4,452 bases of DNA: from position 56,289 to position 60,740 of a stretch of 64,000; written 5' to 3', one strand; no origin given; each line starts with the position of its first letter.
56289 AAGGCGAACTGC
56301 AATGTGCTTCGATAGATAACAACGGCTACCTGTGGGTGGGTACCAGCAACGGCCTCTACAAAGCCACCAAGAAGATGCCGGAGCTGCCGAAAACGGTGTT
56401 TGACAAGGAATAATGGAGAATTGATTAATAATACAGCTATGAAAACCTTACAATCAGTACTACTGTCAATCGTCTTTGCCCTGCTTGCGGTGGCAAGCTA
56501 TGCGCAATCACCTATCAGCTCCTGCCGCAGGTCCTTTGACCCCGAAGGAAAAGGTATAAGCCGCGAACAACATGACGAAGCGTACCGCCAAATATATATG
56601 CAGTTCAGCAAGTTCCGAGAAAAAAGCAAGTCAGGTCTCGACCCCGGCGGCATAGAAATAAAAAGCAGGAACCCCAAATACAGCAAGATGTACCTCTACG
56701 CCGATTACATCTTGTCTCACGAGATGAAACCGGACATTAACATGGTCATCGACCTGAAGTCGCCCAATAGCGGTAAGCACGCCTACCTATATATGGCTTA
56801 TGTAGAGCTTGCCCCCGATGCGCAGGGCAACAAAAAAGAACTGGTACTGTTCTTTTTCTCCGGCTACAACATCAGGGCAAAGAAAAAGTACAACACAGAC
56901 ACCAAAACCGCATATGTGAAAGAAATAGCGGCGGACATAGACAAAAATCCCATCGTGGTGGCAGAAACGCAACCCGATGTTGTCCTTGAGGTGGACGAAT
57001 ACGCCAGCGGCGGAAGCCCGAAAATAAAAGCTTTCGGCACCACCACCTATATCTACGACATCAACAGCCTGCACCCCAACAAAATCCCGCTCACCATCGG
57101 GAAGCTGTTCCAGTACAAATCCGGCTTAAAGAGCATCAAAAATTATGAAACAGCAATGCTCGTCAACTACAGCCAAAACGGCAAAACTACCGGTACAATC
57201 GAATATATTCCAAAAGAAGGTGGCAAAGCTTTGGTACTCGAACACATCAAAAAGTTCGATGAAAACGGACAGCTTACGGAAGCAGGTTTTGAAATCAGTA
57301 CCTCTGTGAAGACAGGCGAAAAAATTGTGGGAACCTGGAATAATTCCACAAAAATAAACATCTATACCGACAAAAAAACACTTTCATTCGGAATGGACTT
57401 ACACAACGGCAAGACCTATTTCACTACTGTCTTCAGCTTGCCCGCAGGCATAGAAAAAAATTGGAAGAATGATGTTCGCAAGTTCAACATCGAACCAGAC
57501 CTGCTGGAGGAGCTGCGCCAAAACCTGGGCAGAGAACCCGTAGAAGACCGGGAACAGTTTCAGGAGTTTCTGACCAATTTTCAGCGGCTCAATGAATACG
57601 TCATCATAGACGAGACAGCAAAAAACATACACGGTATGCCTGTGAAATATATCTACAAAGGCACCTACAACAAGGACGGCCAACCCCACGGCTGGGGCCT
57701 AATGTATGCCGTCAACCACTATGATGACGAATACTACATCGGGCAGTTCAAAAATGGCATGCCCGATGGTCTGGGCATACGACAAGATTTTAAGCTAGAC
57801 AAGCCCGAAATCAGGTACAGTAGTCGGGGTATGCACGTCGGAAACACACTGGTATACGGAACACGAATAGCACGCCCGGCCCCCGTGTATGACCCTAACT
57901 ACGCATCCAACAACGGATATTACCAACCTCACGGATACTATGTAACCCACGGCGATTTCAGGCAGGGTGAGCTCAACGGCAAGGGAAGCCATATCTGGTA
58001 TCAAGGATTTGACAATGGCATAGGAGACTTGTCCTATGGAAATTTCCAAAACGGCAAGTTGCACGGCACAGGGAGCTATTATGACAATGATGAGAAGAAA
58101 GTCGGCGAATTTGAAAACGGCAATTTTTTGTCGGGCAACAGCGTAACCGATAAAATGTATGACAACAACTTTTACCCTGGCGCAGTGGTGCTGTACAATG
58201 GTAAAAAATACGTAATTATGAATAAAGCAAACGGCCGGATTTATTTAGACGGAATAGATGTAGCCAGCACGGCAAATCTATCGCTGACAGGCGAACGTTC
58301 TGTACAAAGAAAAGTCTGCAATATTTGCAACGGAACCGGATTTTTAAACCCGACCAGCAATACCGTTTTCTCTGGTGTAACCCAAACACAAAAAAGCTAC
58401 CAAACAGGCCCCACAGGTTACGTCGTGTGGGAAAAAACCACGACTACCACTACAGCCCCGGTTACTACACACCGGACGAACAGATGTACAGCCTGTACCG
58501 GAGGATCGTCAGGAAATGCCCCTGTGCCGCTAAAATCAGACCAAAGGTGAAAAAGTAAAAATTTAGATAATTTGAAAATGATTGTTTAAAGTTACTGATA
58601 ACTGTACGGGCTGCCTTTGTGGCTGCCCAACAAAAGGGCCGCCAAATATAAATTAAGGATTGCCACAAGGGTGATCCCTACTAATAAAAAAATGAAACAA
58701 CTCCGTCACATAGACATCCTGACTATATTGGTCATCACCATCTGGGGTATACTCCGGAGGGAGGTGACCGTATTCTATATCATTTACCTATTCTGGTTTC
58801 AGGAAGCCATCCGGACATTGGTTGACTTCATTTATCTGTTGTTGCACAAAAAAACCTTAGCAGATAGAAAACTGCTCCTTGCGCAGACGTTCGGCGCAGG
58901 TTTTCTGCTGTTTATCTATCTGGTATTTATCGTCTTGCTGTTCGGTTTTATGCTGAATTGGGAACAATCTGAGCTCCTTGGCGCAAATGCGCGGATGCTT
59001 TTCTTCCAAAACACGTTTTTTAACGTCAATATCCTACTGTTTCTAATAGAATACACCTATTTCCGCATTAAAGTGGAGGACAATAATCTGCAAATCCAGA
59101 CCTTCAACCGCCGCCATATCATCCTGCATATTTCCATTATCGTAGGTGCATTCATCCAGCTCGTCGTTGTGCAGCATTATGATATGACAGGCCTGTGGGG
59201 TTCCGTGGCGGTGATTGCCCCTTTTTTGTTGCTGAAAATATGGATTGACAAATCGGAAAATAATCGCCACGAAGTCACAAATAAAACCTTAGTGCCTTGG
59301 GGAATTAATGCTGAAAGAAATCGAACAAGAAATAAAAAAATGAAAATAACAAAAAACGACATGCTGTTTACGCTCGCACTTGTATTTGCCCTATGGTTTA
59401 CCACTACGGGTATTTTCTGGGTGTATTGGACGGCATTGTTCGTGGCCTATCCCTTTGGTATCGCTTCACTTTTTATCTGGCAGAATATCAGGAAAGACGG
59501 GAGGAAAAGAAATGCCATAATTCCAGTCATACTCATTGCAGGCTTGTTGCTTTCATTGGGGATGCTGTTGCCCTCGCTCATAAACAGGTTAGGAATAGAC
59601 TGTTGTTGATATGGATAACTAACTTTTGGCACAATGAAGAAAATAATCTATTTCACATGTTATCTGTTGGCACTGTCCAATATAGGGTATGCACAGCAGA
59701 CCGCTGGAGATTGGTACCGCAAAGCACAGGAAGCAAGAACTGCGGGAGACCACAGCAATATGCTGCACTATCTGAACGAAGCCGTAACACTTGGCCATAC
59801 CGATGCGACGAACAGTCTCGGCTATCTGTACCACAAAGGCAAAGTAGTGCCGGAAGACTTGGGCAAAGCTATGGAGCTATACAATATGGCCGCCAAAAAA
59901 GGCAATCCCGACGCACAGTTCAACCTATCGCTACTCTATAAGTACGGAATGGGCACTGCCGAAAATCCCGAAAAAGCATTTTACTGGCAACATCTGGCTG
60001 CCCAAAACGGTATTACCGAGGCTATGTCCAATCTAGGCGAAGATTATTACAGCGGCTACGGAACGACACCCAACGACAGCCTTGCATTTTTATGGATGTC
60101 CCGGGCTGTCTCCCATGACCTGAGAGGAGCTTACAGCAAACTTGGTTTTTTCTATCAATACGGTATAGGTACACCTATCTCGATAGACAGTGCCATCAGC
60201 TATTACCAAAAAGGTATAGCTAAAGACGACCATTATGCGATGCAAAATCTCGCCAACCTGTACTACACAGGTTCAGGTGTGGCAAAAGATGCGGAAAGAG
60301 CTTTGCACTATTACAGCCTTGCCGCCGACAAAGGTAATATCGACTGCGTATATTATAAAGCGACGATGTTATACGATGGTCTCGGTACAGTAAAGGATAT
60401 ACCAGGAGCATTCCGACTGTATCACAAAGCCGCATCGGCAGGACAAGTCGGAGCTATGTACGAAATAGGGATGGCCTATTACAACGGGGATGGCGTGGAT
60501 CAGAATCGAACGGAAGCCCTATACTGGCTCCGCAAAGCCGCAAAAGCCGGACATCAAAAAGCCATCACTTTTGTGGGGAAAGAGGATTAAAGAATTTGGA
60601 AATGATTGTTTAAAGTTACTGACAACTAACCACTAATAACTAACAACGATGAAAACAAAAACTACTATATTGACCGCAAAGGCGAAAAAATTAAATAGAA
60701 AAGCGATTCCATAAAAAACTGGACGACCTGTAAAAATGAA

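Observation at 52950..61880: Nine-kb co-directional cluster of eight uncharacterised exported or membrane proteins, possibly an orphan immunity/envelope-defence island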

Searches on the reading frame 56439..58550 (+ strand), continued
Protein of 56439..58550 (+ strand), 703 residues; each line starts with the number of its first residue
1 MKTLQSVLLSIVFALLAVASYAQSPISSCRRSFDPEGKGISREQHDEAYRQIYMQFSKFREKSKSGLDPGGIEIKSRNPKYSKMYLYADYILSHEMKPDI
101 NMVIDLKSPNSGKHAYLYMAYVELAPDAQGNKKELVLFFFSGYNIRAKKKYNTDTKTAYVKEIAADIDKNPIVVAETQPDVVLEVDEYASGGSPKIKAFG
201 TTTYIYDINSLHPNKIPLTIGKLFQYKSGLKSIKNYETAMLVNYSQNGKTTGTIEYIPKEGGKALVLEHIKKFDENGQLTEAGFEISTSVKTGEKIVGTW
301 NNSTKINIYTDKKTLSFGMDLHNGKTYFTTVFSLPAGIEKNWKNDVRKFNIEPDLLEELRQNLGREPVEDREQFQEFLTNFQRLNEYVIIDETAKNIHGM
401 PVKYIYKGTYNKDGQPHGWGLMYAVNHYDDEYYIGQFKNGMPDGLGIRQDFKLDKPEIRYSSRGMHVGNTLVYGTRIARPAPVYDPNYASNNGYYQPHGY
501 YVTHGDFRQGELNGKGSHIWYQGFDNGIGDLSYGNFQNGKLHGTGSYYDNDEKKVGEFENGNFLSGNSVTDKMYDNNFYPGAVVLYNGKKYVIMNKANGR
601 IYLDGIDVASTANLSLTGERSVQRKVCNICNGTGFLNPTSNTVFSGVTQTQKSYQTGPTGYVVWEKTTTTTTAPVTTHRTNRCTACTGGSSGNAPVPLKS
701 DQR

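Call 45: fold_search(model_id=the predicted structure, library=pdb)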
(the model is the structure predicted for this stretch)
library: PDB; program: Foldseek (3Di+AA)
matches with E <= 10: 454; with E <= 0.001: 15
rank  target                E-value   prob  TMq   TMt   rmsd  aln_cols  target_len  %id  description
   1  6t6q_AAA              4.6e-06  1.00  0.14  0.36  12.4       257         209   18  Crystal structure of Toxoplasma gondii Morn1 (extended conformation). (released 2020-11-18)
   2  7jtk_S                1.1e-05  1.00  0.17  0.53   8.7       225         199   18  Radial spoke 1 isolated from Chlamydomonas reinhardtii (released 2020-12-16)
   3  5kis_B                1.9e-05  0.38  0.08  0.08  27.2       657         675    8  YenB/RHS2 complex (released 2017-08-09)
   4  9y6s_8a               4.1e-05  1.00  0.16  0.18   5.3       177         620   16  96-nm repeat of the Leishmania tarentolae doublet microtubule (released 2025-12-17)
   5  8r50_A                8.0e-05  0.57  0.11  0.05  33.7       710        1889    7  Mouse teneurin-3 compact dimer - A1B1 isoform (released 2024-05-08)
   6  7jrj_E                9.3e-05  1.00  0.13  0.39   8.8       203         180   17  Chlamydomonas reinhardtii radial spoke head and neck (recombinant) (released 2020-12-16)
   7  6t68_A                9.3e-05  1.00  0.11  0.32  13.1       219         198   17  Crystal structure of Trypanosoma brucei Morn1 (released 2020-11-18)
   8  7rw4                  1.0e-04  1.00  0.16  0.33  17.3       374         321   11  Crystal structure of junctophilin-1 (released 2022-02-23)
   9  8j07_A                1.1e-04  1.00  0.16  0.46  18.0       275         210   16  96nm repeat of human respiratory doublet microtubule and associated axonemal complexes (released 2023-07-26)
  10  9uo9                  1.7e-04  1.00  0.15  0.35  10.7       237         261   18  Structure of mouse Junctophilin-2 (released 2026-01-21)
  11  9fqr_MS               2.4e-04  1.00  0.17  0.46   8.8       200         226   19  96-nm repeat of axonemal doublet microtubules from bovine sperm (released 2025-03-26)
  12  8wzb_F                2.4e-04  1.00  0.16  0.50   8.8       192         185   17  RS head-neck monomer (released 2024-02-07)
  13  7dmp_A                4.4e-04  1.00  0.16  0.51  11.7       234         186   14  Mouse radial spoke complex (released 2021-07-21)
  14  8uy4_A                6.7e-04  0.14  0.07  0.05  33.0       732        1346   10  Acinetobacter baumannii Tse15 Rhs effector (released 2024-10-09)
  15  7rxe                  7.1e-04  1.00  0.17  0.36  21.5       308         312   13  Crystal structure of junctophilin-2 (released 2022-02-23)
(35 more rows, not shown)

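Call 66: search_protein_families(library=phrogs, proteins=[window:56439-58550:+], max_evalue=0.01)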
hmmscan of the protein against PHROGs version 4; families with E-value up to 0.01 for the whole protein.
window:56439-58550:+ (703 aa): 1 family
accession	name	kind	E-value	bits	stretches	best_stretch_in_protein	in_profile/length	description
phrog_7324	-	unknown function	1e-05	26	1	406-447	160-198/333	-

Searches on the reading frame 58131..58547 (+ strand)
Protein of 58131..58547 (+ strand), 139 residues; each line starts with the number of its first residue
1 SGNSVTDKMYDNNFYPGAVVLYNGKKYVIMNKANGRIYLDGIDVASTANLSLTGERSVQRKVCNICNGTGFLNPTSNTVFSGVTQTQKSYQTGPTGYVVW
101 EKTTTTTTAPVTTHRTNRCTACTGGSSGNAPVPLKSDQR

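Call 55: search_protein_representatives(protein=window:58131-58547:+)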
Query: 139 residues. Proteins with E-value up to 0.001 (for the whole library): 10; up to 1e-10: 7; up to 1e-30: 4. The best 10 are listed.
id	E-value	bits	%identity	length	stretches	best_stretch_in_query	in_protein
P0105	5.0e-74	263.5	87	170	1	1-135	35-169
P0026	5.1e-61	221.4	73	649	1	1-139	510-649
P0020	1.8e-55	203.4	68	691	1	1-136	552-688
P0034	8.4e-38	146.2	57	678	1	1-139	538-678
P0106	8.0e-30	120.4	55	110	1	1-102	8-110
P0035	3.3e-28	115.2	44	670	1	1-139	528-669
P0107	2.5e-21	92.9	44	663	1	14-138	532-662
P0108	3.7e-09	53.5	29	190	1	4-139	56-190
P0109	2.4e-06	44.4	28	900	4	4-110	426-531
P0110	2.1e-04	38.1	34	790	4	26-51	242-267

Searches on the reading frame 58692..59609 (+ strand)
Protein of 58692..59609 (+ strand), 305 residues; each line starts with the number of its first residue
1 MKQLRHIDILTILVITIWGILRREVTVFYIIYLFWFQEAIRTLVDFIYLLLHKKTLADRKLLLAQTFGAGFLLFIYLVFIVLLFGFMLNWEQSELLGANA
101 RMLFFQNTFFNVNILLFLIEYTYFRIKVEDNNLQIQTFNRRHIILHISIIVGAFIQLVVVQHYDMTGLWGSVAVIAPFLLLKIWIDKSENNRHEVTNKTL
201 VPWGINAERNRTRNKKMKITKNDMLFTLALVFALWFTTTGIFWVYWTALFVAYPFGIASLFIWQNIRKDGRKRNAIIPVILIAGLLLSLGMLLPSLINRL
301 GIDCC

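Call 3: search_protein_families(library=pfam, proteins=[window:58692-59609:+], max_evalue=1)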
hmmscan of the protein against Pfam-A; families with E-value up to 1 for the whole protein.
window:58692-59609:+ (305 aa): 1 family
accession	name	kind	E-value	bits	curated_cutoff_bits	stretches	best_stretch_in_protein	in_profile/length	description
PF20108.4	DUF6498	-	2.5e-07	30.6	23.7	1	11-187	17-191/207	Family of unknown function (DUF6498)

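Call 4: search_protein_families(library=ncbifam, proteins=[window:58692-59609:+], max_evalue=1)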
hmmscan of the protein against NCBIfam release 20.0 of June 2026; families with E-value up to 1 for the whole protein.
window:58692-59609:+ (305 aa): 0 families

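Call 8: search_protein_families(library=padloc, proteins=[window:58692-59609:+], max_evalue=0.1)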
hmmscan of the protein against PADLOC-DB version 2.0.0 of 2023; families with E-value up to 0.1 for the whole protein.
window:58692-59609:+ (305 aa): 0 families

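Call 34: search_protein_families(library=pfam, proteins=[L039:13495-15141:+, L039:17143-17580:+], max_evalue=0.1)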
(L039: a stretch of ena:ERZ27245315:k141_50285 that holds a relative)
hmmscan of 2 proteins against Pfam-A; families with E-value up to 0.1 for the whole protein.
L039:13495-15141:+ (548 aa): 4 families
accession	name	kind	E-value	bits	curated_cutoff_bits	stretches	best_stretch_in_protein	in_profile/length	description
PF08238.18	Sel1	-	0.00018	22.4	30.7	1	335-361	5-31/36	Sel1 repeat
PF00684.25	DnaJ_CXXCXGXG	-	0.0061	17.2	32.7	0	524-541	38-55/65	DnaJ central domain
PF15777.11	Anti-TRAP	-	0.0064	16.9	32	0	526-543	9-26/59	Tryptophan RNA-binding attenuator protein inhibitory protein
PF14903.11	WG_beta_rep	-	0.052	14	25.6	0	44-69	9-33/35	WG containing repeat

L039:17143-17580:+ (145 aa): 1 family
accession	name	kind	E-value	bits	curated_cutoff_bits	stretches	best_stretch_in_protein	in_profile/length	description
PF06979.18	TMEM70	-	0.0043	17.5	22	1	5-104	7-112/157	TMEM70/TMEM186/TMEM223 protein family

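Call 66: search_protein_families(library=phrogs, proteins=[window:58692-59609:+], max_evalue=0.01)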
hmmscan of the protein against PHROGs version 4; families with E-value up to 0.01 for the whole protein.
window:58692-59609:+ (305 aa): 0 families

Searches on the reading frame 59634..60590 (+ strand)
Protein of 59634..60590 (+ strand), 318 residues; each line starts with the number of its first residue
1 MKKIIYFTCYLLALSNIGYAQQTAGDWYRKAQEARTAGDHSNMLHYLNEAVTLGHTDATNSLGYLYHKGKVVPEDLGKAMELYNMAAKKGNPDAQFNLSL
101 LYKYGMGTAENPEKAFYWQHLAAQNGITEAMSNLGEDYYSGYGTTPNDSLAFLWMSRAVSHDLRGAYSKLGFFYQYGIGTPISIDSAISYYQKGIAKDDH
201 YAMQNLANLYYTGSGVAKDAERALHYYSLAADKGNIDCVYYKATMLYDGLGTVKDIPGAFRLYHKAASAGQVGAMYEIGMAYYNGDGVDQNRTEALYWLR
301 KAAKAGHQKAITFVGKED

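Call 3: search_protein_families(library=pfam, proteins=[window:59634-60590:+], max_evalue=1)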
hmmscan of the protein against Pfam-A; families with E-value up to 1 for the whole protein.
window:59634-60590:+ (318 aa): 7 families
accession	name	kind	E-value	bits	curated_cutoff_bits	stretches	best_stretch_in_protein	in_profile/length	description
PF08238.18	Sel1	-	8.8e-53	175.3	30.7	7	274-307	3-36/36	Sel1 repeat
PF23310.1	TPR_27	-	2.7e-05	24.2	27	1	231-302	23-91/110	Plant tetratrico peptide repeats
PF09127.17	Leuk-A4-hydro_C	-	0.038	14.5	27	0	100-134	27-61/112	Leukotriene A4 hydrolase, C-terminal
PF13428.12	TPR_14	-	0.061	14.5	23.5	0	27-57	4-34/44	Tetratricopeptide repeat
PF13429.12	TPR_15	-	0.15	11.9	26.2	1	19-125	141-244/280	Tetratricopeptide repeat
PF22554.1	Chap-C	-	0.2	12.8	27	1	18-57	42-81/91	TY-Chap C-terminal domain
PF09145.16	Ubiq-assoc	-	0.2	12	27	1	183-199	19-35/44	Ubiquitin-associated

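Call 4: search_protein_families(library=ncbifam, proteins=[window:59634-60590:+], max_evalue=1)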
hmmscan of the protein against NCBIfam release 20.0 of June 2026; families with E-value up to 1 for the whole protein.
window:59634-60590:+ (318 aa): 6 families
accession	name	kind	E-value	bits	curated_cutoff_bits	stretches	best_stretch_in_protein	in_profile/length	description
NF038194.1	AlgK_TPR_lipo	equivalog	6.8e-20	71.1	700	2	37-162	279-403/448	alginate biosynthesis TPR repeat lipoprotein AlgK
NF033786.1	phenyl_MerG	equivalog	4e-18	66.2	350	3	53-160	62-178/217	phenylmercury resistance protein MerG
NF047621.1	FlgprotMotXVib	equivalog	1.2e-15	57.6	330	3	171-264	79-173/211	flagellar protein MotX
NF045484.1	TransRegExoR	equivalog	5.7e-12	45.4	450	2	185-315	60-204/267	exopolysaccharide production regulator ExoR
NF047558.1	TPR_END_plus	domain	0.016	15.1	32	0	27-56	2-31/56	TPR end-of-group domain-containing protein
NF002725.1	PRK02603.1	equivalog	0.017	15.1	143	1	20-111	31-125/173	photosystem I assembly protein Ycf3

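Call 8: search_protein_families(library=padloc, proteins=[window:59634-60590:+], max_evalue=0.1)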
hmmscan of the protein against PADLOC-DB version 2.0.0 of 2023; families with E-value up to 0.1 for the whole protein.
window:59634-60590:+ (318 aa): 2 families
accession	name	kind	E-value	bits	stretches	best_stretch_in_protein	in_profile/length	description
PDLC00284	PtuA1|PtuA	-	0.00032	17.6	0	264-312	13-61/545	AAA ATPase domain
PDLC02421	Aga_TIR-PNTD1-PNTD2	-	0.0066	13.6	1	118-185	267-332/430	Class I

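Call 34: search_protein_families(library=pfam, proteins=[L039:13495-15141:+, L039:17143-17580:+], max_evalue=0.1)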
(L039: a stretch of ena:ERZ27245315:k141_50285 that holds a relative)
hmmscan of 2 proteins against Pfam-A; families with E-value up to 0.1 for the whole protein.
L039:13495-15141:+ (548 aa): 4 families
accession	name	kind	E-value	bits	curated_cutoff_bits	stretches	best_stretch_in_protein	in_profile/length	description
PF08238.18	Sel1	-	0.00018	22.4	30.7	1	335-361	5-31/36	Sel1 repeat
PF00684.25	DnaJ_CXXCXGXG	-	0.0061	17.2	32.7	0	524-541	38-55/65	DnaJ central domain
PF15777.11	Anti-TRAP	-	0.0064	16.9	32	0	526-543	9-26/59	Tryptophan RNA-binding attenuator protein inhibitory protein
PF14903.11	WG_beta_rep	-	0.052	14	25.6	0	44-69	9-33/35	WG containing repeat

L039:17143-17580:+ (145 aa): 1 family
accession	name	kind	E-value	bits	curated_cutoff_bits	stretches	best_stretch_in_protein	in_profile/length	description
PF06979.18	TMEM70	-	0.0043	17.5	22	1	5-104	7-112/157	TMEM70/TMEM186/TMEM223 protein family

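Call 66: search_protein_families(library=phrogs, proteins=[window:59634-60590:+], max_evalue=0.01)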
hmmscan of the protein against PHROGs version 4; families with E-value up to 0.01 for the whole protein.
window:59634-60590:+ (318 aa): 2 families
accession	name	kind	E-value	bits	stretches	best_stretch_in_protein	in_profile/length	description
phrog_8741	-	unknown function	1.6e-60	206.4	2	153-315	63-225/380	-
phrog_35683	-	unknown function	1.5e-05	25.1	0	84-128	59-103/471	-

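Call 80: search_solved_structures(query=window:59634-60590:+, max_evalue=0.00001)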
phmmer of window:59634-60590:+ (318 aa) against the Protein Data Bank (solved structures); distinct sequences matched with E-value up to 0.00001: 22.
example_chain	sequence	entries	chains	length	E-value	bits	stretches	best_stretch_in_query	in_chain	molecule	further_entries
6ok3_A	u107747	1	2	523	2.5e-53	184.7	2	54-228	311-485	Sel1 repeat protein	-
4bwr_A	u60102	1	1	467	2.5e-49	171.5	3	54-306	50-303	PROTEIN CORRESPONDING TO LOCUS C5321 FROM CFT073 E.COLI STRAIN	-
8ket_C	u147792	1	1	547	2.9e-36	128.7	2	80-284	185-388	Protein sel-1 homolog 1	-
9uav_C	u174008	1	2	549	3.4e-36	128.4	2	80-284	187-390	Protein sel-1 homolog 1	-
8kes_D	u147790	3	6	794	2.1e-35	125.8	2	80-284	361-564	Protein sel-1 homolog 1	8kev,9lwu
8sxq_A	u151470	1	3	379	2.5e-35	125.6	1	59-309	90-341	SEL-1 repeat protein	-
9og0_C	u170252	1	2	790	4.5e-34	121.4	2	80-293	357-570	Protein sel-1 homolog 1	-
6deh_A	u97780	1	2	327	7e-33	117.5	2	39-167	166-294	TPR repeat protein, protein-protein interaction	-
6ork_A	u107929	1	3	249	5e-30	108.1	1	36-249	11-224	Sel1 repeat protein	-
6ur7_A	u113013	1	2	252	2.7e-29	105.7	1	55-238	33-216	Sel1 repeat family protein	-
6onw_A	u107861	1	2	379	4.9e-28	101.6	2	72-179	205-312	Sel1 repeat protein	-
1ouv_A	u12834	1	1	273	4.4e-22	82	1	84-310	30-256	conserved hypothetical secreted protein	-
5b26_A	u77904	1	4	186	3.7e-20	75.7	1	80-253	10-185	Protein sel-1 homolog 1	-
6orc_A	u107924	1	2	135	4.1e-15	59.1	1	267-311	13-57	Sel1 repeat protein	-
8d9x_A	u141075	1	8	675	1.8e-13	53.8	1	33-216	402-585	Maltodextrin-binding protein,DAP3-binding cell death enhancer 1 short form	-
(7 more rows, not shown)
